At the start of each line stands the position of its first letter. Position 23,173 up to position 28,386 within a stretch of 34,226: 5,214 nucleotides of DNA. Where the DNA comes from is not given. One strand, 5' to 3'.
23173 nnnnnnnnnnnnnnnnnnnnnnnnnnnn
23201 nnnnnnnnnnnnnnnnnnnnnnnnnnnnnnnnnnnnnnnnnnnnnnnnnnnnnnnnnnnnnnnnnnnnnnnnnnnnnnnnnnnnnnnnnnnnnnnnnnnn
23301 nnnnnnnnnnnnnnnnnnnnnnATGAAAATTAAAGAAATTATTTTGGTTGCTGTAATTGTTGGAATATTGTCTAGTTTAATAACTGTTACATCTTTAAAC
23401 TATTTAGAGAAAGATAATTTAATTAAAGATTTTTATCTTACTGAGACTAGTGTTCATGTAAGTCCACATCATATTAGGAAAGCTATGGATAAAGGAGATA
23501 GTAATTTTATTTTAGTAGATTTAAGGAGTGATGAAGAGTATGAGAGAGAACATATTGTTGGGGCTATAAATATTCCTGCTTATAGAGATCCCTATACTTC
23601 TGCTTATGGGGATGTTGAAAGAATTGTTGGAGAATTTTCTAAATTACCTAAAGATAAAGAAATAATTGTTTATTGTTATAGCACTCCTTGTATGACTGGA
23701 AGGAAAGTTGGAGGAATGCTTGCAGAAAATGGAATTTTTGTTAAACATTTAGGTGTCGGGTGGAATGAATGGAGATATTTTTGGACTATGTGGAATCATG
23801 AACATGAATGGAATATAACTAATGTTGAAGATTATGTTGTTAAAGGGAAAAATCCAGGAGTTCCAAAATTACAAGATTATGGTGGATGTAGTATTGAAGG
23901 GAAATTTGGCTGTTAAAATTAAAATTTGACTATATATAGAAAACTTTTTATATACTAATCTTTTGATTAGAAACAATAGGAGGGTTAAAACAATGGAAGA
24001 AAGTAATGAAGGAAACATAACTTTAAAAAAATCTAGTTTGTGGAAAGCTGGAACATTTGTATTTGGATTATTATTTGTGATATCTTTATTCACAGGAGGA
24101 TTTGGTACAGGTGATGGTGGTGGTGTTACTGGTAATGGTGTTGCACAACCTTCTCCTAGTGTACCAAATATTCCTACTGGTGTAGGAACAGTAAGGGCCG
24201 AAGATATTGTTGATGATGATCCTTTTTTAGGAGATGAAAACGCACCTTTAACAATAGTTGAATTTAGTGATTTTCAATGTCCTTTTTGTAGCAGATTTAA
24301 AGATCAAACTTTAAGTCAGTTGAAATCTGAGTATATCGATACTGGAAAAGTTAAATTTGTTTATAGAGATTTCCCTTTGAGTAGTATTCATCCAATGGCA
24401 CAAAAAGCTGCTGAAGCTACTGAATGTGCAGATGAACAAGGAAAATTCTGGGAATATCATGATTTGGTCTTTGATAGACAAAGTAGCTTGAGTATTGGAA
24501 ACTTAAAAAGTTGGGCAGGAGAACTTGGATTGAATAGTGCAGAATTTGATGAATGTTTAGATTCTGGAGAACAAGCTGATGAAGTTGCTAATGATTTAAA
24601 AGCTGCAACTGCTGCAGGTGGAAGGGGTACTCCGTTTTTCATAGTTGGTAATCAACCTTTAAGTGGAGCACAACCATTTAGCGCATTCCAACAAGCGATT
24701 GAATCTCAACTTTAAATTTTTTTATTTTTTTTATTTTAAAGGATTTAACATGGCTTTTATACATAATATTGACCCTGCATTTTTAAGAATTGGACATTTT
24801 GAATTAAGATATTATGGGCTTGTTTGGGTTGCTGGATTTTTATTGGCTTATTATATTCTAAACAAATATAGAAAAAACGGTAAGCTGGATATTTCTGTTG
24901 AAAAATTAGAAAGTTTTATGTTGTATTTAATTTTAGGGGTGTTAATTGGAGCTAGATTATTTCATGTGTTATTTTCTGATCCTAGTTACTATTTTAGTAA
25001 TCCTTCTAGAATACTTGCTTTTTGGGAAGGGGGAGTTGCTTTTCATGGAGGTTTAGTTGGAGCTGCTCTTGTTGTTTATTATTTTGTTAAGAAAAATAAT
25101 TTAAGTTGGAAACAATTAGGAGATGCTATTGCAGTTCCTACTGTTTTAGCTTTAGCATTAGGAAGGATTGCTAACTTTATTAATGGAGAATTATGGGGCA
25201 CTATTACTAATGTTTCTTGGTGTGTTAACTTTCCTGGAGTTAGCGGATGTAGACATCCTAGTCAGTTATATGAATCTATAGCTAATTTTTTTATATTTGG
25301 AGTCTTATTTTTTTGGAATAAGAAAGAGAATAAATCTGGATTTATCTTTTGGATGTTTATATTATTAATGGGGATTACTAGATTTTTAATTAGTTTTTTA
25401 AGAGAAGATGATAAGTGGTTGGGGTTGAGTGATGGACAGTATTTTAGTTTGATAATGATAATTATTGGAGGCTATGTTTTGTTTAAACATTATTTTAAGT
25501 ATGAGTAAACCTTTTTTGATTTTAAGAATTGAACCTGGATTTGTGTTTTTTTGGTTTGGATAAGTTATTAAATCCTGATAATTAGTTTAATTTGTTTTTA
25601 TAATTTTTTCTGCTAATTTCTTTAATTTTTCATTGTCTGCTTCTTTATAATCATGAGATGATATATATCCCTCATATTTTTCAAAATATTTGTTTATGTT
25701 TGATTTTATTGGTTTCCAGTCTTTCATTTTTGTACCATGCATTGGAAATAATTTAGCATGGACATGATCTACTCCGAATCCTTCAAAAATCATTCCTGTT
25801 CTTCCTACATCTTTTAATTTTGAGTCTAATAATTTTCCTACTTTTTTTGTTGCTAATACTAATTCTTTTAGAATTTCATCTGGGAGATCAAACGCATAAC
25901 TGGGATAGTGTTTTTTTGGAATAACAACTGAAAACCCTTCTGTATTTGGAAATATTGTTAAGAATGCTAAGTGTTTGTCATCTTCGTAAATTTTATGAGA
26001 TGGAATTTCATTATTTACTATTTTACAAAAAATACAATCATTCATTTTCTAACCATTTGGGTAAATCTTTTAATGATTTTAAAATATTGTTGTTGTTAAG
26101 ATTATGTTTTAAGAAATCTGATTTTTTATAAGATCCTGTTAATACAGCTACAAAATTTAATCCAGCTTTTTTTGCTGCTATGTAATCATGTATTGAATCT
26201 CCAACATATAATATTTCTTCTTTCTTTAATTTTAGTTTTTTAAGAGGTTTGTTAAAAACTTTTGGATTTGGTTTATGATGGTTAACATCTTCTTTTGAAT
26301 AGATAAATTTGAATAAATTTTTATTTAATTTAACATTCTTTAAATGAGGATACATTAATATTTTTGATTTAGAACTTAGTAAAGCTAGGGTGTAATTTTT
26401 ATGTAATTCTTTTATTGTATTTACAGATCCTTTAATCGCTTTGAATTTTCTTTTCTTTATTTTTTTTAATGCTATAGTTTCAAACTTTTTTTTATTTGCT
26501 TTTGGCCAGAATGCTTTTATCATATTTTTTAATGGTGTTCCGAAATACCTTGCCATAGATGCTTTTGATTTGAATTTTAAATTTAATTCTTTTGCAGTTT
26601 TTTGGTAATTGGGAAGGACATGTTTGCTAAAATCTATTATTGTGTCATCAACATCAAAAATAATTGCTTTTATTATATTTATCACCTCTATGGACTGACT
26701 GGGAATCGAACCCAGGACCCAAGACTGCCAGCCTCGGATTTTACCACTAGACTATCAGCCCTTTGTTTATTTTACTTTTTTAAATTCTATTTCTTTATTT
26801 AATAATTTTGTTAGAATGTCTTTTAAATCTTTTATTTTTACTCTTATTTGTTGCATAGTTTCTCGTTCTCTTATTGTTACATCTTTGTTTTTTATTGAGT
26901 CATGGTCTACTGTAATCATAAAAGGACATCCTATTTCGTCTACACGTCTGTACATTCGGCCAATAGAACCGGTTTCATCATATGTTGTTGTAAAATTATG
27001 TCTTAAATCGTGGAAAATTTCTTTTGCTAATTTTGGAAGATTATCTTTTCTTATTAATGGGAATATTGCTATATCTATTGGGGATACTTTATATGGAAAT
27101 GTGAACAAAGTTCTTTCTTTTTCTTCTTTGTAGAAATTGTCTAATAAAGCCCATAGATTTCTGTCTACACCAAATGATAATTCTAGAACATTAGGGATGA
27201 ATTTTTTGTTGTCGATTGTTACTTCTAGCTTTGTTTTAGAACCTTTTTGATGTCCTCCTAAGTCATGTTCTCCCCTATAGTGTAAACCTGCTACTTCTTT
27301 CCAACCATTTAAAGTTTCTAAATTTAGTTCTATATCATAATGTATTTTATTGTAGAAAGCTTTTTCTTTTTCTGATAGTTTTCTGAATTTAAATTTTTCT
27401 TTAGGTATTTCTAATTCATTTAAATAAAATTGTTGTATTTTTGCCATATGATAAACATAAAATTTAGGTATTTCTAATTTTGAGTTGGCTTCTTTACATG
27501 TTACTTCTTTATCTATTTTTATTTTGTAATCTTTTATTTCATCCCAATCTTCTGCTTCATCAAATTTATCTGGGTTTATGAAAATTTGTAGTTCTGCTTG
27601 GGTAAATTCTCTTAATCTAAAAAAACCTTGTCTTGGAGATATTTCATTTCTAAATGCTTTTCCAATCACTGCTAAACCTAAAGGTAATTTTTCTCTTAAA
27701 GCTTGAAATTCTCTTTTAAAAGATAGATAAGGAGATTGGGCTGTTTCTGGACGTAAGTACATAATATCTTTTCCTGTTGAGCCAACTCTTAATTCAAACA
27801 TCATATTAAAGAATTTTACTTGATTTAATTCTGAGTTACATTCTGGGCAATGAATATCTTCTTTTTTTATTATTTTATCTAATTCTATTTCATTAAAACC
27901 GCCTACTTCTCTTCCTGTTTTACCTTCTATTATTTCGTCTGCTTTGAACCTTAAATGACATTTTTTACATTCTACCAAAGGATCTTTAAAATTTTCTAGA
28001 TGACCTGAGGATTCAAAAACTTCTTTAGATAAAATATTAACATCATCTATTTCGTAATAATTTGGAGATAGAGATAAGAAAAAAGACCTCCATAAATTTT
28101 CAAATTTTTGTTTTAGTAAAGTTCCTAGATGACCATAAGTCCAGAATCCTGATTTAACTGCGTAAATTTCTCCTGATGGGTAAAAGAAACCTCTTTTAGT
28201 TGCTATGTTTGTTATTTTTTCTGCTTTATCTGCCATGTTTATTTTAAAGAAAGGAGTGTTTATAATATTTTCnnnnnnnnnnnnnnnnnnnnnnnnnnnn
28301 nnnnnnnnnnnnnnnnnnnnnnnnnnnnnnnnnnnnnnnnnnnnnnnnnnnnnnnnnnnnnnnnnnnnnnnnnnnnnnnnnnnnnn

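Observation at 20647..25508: Extracytoplasmic thiol/metal-handling gene cluster headed by a membrane-tethered wHTH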

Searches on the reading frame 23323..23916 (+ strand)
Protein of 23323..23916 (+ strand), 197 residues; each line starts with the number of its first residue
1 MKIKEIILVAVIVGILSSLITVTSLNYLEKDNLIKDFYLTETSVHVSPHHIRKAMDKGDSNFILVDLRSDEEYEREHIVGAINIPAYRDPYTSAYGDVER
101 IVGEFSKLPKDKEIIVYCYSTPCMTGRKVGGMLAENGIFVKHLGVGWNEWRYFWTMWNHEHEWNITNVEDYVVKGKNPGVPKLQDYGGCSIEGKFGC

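Call 3: search_protein_families(library=pfam, proteins=[window:23323-23916:+], max_evalue=0.1)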
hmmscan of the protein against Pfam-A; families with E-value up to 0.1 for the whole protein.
window:23323-23916:+ (197 aa): 1 family
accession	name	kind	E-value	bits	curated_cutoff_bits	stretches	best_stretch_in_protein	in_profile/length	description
PF00581.25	Rhodanese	-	6.6e-15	55.8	22.2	1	49-151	3-100/102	Rhodanese-like domain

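Call 8: search_protein_families(library=ncbifam, proteins=[window:23323-23916:+], max_evalue=0.1)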
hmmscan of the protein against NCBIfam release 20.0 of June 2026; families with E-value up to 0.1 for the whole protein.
window:23323-23916:+ (197 aa): 13 families
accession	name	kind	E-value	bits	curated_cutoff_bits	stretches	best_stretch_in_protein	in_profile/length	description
NF008750.0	PRK11784.1-2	equivalog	1.1e-08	34.5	241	1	59-90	13-44/346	tRNA 2-selenouridine(34) synthase MnmH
TIGR04568.1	arch_SelU_Nterm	equivalog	3e-07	30.5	200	1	55-90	99-132/215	selenouridine synthase SelU-like subunit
NF045694.1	seleno_TsoB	exception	4.5e-07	28.3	805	1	11-130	8-128/572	rhodanese/DsbD fusion-like selenoprotein TsoB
NF041203.1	rhodanese_LYCAU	equivalog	5e-06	26.2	115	1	49-151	26-117/126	rhodanese-related (seleno)protein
NF005646.0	PRK07411.1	equivalog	6.1e-06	25.6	633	1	46-150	284-379/390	molybdopterin-synthase adenylyltransferase MoeB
NF005902.0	PRK07878.1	equivalog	2.2e-05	23.6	647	1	44-120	287-352/392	adenylyltransferase/sulfurtransferase MoeZ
NF008752.0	PRK11784.1-4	equivalog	7e-05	21.8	266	1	52-94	9-51/357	tRNA 2-selenouridine(34) synthase MnmH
TIGR03167.1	tRNA_sel_U_synt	equivalog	8.2e-05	22.1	219.75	1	63-90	4-31/311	tRNA 2-selenouridine(34) synthase MnmH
NF045521.1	rhoda_near_glyco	subfamily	0.00014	21.7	145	1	45-119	19-78/144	rhodanese homology domain-containing protein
NF001133.1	PRK00142.1-1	equivalog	0.00021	21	170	1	40-138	102-190/229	oxygen-dependent tRNA uridine(34) hydroxylase TrhO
TIGR02981.1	phageshock_pspE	exception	0.0017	18.7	126.3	1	64-86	21-43/101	thiosulfate sulfurtransferase PspE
NF007627.0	PRK10287.1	equivalog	0.0019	18.4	102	1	65-86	24-45/104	thiosulfate sulfurtransferase PspE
NF006444.0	PRK08762.1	equivalog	0.028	13.1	449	1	42-86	13-54/387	molybdopterin-synthase adenylyltransferase MoeB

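Call 44: search_solved_structures(query=window:23323-23913:+, max_evalue=0.001, show_alignments=2)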
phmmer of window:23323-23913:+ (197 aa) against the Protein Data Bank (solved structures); distinct sequences matched with E-value up to 0.001: 4.
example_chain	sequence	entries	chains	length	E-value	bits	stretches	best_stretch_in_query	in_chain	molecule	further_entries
3o3w_A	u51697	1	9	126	3.9e-07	33.1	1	52-161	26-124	BH2092 protein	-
3g5j_A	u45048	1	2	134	2.1e-06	30.7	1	61-117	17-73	Putative ATP/GTP binding protein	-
3nhv_A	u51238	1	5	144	3.6e-06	29.9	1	54-151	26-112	BH2092 protein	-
3d1p_A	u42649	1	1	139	1.5e-05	27.9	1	50-121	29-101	Putative thiosulfate sulfurtransferase YOR285W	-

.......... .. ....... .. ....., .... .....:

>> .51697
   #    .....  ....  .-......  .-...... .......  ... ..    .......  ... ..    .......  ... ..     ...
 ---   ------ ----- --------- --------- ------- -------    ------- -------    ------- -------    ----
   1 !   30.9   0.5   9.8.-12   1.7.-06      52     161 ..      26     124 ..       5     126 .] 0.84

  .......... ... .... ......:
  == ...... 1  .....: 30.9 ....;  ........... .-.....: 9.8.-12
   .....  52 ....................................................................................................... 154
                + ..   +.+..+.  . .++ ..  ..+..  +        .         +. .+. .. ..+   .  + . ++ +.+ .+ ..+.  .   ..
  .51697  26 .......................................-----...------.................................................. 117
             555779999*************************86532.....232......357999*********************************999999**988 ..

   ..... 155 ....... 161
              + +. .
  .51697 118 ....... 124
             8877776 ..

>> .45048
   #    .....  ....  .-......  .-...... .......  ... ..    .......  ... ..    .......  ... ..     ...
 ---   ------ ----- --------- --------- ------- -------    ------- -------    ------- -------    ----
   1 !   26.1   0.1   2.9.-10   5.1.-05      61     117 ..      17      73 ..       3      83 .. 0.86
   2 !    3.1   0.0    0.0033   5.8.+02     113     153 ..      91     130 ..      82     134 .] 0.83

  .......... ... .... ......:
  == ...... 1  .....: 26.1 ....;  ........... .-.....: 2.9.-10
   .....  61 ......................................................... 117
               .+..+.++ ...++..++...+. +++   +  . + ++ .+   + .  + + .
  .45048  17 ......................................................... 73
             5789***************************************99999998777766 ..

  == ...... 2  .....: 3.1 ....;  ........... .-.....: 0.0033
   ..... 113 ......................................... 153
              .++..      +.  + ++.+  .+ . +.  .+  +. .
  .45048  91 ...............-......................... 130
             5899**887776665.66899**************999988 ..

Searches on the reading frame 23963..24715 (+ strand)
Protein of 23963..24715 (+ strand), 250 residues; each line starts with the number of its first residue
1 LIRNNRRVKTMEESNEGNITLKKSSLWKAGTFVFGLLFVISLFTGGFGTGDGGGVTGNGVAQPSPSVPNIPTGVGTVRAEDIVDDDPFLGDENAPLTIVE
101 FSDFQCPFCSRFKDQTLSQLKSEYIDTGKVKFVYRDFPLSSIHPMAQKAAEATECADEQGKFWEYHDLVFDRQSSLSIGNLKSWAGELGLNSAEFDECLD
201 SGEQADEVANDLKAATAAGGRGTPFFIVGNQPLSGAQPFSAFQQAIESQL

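Call 3: search_protein_families(library=pfam, proteins=[window:23963-24715:+], max_evalue=0.1)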
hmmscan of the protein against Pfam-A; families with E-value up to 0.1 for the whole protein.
window:23963-24715:+ (250 aa): 3 families
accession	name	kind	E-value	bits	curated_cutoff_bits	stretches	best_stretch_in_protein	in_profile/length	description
PF13462.12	Thioredoxin_4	-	4.7e-33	115.1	23.2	1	85-247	4-164/165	Thioredoxin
PF01323.26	DSBA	-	8.2e-22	78.4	25.6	2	156-246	98-190/191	DSBA-like thioredoxin domain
PF13098.12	Thioredoxin_2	-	2.9e-05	24.8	27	1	95-245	6-103/104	Thioredoxin-like domain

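Call 8: search_protein_families(library=ncbifam, proteins=[window:23963-24715:+], max_evalue=0.1)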
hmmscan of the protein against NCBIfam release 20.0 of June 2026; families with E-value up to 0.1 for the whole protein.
window:23963-24715:+ (250 aa): 3 families
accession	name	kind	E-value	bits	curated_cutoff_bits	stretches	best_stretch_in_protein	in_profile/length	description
NF041057.1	Rcas_1661_fam_Se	equivalog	1.7e-39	135.9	190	1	77-248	72-246/247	Rcas_1661 family thioredoxin-like (seleno)lipoprotein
NF008657.0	PRK11657.1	equivalog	8e-05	22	124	1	90-169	113-185/251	thiol:disulfide interchange protein DsbG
NF052402.1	ThlOxiredEpsilon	equivalog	0.0071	16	370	1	89-125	123-158/236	bifunctional thiol oxidoreductase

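Call 70: search_solved_structures(query=window:23993-24712:+, max_evalue=0.00001, show_alignments=1)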
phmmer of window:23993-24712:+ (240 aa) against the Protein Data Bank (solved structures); distinct sequences matched with E-value up to 0.00001: 17.
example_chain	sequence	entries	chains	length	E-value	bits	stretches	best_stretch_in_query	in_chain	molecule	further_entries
4pwp_A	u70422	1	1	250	4e-26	95.1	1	75-240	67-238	DsbA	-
4pwo_A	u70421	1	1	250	1e-25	93.8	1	76-240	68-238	DsbA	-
7unn_A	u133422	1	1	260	2.2e-25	92.7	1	76-240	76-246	Thioredoxin domain-containing protein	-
7uno_A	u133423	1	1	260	5.5e-24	88.1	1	76-240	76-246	Thioredoxin domain-containing protein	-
3f4r_A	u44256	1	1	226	1.2e-16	64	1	74-218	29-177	Putative uncharacterized protein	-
3f4s_A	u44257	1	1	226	5.2e-16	62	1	74-218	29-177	Putative uncharacterized protein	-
3eu3_A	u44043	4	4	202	9.6e-15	57.8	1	66-239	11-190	BdbD | Disulfide bond formation protein D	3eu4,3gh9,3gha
3f4t_A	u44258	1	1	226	3.7e-14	55.9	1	74-218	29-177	Putative uncharacterized protein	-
6eez_A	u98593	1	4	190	3.9e-14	55.8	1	76-236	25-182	DsbA-like disulfide oxidoreductase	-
3gyk_A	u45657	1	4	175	4.8e-14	55.5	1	76-237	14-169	27kDa outer membrane protein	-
4n30_A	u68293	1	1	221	1.4e-09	40.9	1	76-220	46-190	Protein disulfide isomerase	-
4gxz_A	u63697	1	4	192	7e-09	38.6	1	76-238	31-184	Suppression of copper sensitivity protein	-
6nen_A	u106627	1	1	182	1.2e-08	37.9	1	76-239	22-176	Copper resistance protein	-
6mhh_A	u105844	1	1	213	1.8e-08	37.2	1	76-239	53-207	Metal resistance protein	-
4xvw_A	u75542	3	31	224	2.1e-08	37.1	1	76-239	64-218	DsbA-like protein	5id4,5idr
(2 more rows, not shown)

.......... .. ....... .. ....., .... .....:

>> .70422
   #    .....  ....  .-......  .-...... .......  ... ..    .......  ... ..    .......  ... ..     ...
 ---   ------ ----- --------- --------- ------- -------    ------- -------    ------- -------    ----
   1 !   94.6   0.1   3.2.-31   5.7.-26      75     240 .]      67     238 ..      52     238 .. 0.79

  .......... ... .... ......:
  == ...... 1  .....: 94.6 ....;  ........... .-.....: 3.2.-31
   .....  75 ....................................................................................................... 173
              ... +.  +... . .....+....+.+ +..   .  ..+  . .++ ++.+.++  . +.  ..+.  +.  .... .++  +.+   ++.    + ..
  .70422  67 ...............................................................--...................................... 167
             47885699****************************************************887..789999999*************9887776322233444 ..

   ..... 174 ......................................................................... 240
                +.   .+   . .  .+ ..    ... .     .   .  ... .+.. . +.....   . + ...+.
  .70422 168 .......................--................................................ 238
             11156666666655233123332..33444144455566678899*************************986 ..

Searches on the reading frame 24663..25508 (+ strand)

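Call 3: search_protein_families(library=pfam, proteins=[window:24663-25508:+], max_evalue=0.1)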
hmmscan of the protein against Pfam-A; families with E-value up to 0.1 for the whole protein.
window:24663-25508:+ (281 aa): 1 family
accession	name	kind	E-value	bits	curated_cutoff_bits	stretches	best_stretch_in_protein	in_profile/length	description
PF01790.23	LGT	-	3e-65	220.3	24.9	1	38-273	1-238/240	Prolipoprotein diacylglyceryl transferase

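Call 8: search_protein_families(library=ncbifam, proteins=[window:24663-25508:+], max_evalue=0.1)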
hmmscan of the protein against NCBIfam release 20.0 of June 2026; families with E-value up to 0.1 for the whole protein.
window:24663-25508:+ (281 aa): 9 families
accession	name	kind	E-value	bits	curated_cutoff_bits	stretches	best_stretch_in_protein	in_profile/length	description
TIGR00544.1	lgt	equivalog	2.6e-54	184.5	118.9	1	34-277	8-270/280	prolipoprotein diacylglyceryl transferase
NF000778.0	PRK00052.3-4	equivalog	1.4e-31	110.1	334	1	40-274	5-241/252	prolipoprotein diacylglyceryl transferase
NF000784.0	PRK00052.4-5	subfamily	5.9e-31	107.7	409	2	36-186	1-149/298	prolipoprotein diacylglyceryl transferase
NF000775.0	PRK00052.2-5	equivalog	3.9e-26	92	428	1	47-273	21-274/288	prolipoprotein diacylglyceryl transferase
NF000779.0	PRK00052.3-5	equivalog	3.2e-24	86.1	405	1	33-244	3-203/257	prolipoprotein diacylglyceryl transferase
NF009611.0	PRK13108.1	equivalog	5.3e-14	52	636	1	42-188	17-164/476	prolipoprotein diacylglyceryl transferase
NF000777.0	PRK00052.3-2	equivalog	6.1e-10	39.1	558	2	120-248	109-245/310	prolipoprotein diacylglyceryl transferase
NF010287.0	PRK13727.1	equivalog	0.035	14.1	105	0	231-275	17-61/82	type-F conjugative transfer system pilin chaperone TraQ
TIGR01427.1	PTS_IIC_fructo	subfamily_domain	0.052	12.9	157.55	0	56-108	114-167/346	fructose-specific PTS transporter subunit EIIC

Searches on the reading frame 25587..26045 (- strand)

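Call 7: search_protein_families(library=pfam, proteins=[window:25587-26045:-], max_evalue=0.001)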
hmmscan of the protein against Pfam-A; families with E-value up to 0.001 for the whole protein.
window:25587-26045:- (152 aa): 2 families
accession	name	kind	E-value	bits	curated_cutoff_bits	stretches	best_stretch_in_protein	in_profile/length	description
PF01230.28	HIT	-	7.3e-13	49.4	21.5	1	12-100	2-93/98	HIT domain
PF11969.13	DcpS_C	-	2.6e-07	31.5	24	1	4-79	2-76/114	Scavenger mRNA decapping enzyme C-term binding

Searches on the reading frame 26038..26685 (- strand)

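Call 7: search_protein_families(library=pfam, proteins=[window:26038-26685:-], max_evalue=0.001)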
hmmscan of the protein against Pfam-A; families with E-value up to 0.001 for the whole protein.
window:26038-26685:- (215 aa): 5 families
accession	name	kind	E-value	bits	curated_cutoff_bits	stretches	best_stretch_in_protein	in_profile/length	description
PF13419.12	HAD_2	-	1.8e-38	132.9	23.8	1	8-181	1-178/178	Haloacid dehalogenase-like hydrolase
PF00702.32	Hydrolase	-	1.6e-20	74.7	26.4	1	5-175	1-191/191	haloacid dehalogenase-like hydrolase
PF13242.12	Hydrolase_like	-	2.7e-13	50.1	22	1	137-208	3-75/75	HAD-hyrolase-like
PF12710.13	HAD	-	3.8e-05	24.6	27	1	8-171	1-188/189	haloacid dehalogenase-like hydrolase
PF03031.24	NIF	-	6e-05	23.2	21.8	1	72-178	33-131/160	NLI interacting factor-like phosphatase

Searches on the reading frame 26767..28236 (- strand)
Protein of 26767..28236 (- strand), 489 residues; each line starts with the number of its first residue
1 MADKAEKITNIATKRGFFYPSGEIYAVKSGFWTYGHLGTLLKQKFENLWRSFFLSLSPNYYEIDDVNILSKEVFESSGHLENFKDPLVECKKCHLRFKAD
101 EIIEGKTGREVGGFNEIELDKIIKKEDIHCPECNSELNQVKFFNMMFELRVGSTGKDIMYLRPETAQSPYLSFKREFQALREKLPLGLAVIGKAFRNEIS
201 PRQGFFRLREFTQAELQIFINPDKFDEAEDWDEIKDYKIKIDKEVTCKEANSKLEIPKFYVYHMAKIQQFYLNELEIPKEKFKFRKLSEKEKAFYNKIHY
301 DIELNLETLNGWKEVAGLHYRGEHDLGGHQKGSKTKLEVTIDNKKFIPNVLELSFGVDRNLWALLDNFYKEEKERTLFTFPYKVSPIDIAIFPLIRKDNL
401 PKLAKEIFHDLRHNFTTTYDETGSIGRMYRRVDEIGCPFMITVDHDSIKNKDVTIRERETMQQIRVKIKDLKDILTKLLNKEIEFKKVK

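Call 7: search_protein_families(library=pfam, proteins=[window:26767-28236:-], max_evalue=0.001)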
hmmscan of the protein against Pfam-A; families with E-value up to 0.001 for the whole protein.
window:26767-28236:- (489 aa): 2 families
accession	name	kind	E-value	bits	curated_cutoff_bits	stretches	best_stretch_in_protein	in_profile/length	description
PF03129.25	HGTP_anticodon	-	3.2e-18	66.1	21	1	389-477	2-93/94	Anticodon binding domain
PF00587.30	tRNA-synt_2b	-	1.3e-11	45.3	29.3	1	154-366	6-177/179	tRNA synthetase class II core domain (G, H, P, S and T)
